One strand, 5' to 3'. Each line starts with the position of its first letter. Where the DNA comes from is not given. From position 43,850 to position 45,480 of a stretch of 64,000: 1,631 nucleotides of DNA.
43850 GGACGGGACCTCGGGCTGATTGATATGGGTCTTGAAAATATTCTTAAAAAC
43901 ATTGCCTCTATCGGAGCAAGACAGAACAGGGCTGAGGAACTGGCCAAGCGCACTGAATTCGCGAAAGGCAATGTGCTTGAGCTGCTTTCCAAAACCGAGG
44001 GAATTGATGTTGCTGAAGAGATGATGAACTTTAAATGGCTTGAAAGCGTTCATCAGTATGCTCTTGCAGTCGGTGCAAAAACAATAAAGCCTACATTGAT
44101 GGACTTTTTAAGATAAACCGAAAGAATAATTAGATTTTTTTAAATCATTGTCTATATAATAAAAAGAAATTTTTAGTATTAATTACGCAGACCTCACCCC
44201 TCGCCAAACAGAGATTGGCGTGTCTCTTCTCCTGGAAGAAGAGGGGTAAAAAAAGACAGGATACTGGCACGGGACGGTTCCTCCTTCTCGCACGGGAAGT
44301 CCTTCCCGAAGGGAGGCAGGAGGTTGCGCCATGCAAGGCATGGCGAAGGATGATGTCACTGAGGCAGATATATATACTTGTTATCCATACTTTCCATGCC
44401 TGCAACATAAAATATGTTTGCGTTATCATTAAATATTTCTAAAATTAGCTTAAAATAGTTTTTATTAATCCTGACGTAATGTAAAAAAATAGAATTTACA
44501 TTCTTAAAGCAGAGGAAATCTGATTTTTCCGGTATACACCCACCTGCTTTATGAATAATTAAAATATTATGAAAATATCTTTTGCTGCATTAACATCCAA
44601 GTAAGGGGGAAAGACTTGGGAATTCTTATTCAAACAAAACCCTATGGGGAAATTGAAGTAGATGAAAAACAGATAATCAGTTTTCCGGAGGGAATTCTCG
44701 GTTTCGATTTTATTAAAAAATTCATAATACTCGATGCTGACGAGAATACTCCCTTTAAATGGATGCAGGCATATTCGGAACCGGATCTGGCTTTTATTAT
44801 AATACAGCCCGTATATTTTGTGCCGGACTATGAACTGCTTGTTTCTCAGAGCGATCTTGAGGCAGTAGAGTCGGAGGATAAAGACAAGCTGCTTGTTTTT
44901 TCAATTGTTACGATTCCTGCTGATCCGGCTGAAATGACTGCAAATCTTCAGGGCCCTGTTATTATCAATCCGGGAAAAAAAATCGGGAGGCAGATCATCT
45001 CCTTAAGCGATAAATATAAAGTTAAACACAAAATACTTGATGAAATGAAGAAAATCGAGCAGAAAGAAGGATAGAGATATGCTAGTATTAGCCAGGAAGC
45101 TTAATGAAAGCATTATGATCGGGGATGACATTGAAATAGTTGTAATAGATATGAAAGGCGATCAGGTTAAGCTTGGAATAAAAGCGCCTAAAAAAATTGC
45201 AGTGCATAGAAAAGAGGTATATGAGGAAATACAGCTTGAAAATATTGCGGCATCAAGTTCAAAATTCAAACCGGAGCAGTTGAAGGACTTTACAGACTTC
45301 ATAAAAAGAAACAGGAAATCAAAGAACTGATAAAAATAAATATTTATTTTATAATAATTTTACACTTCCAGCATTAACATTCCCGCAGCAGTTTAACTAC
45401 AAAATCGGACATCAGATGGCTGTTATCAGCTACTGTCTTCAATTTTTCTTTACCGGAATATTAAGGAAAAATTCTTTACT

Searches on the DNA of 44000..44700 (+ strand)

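Call 5: search_rna_families(source=window, start=44000, end=44700, threshold=evalue, max_evalue=10, show_alignments=3)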
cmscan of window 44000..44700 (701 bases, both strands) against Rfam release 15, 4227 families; matches with E-value up to 10: 5.
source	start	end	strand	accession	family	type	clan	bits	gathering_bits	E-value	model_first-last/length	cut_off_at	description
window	44517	44593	-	RF01567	DdR17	Gene; snRNA; snoRNA; CD-box;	-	22.7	80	5.7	1-70/70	no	D. discoideum snoRNA DdR17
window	44016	44065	+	RF00221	SNORD43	Gene; snRNA; snoRNA; CD-box;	CL00059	15.1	45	4.2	1-64/64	no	Small nucleolar RNA SNORD43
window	44542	44690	+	RF03005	lysM-TM7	Cis-reg;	-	14.8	61.5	6.8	1-138/138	no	lysM-TM7 RNA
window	44200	44369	+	RF02195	TP53TG1_1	Gene; lncRNA;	-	13.5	40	4.4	1-153/153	no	TP53 target 1 conserved region 1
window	44018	44072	+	RF02272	Vax2os1_3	Gene; lncRNA;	-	11.2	50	8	143-199/199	no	Vax2os1 conserved region 3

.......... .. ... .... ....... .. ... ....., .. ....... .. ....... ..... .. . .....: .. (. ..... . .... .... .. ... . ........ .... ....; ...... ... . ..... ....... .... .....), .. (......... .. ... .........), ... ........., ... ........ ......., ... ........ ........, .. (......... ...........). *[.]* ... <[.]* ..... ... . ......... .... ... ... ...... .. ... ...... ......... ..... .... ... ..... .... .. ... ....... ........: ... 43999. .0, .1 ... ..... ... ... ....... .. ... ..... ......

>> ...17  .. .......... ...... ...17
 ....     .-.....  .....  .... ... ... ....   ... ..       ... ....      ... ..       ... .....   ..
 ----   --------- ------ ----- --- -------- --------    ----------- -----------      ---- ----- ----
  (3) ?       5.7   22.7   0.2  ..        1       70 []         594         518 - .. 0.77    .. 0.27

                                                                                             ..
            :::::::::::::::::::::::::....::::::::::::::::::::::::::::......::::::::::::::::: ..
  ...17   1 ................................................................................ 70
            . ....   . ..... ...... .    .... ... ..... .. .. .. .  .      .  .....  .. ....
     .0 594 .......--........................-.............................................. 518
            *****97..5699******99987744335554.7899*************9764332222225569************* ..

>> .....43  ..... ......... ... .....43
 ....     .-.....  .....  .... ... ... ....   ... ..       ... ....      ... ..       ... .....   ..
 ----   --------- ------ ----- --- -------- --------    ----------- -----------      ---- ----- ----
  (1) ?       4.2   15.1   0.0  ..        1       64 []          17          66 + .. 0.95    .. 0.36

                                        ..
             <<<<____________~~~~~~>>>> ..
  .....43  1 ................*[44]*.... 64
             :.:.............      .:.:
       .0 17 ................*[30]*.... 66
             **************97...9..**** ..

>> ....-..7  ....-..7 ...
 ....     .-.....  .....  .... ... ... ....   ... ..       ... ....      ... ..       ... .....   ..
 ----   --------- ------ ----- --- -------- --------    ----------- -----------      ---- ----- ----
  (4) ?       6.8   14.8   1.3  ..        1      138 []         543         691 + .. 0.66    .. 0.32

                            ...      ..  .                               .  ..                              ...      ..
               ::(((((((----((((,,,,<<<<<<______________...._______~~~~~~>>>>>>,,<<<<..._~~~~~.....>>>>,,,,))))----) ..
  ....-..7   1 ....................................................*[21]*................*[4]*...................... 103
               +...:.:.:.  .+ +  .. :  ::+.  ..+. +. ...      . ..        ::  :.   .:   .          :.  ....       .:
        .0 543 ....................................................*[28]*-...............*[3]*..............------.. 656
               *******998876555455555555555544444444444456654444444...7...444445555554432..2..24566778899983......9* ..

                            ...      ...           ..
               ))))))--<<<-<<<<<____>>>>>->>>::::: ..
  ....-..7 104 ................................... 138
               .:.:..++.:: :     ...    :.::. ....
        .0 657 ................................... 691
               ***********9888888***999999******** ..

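Call 31: search_dna_similar(query=window:44150-44420:+, collection=plasmids, mode=distant, max_evalue=0.01)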
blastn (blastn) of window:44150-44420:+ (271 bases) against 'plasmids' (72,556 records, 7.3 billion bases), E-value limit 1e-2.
No match.

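Call 32: search_dna_similar(query=window:44150-44420:+, collection=phages, mode=distant, max_evalue=0.01)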
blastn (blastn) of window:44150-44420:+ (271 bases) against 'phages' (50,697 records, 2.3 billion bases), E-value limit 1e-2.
No match.

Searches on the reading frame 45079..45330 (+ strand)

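Call 45: search_protein_families(library=pfam, proteins=[window:45079-45330:+], max_evalue=0.001)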
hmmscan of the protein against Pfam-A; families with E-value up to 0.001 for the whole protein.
window:45079-45330:+ (83 aa): 1 family
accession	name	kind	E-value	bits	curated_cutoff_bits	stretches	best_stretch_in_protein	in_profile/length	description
PF02599.21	CsrA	-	5.2e-26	90.8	27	1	1-52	1-52/53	Global regulator protein family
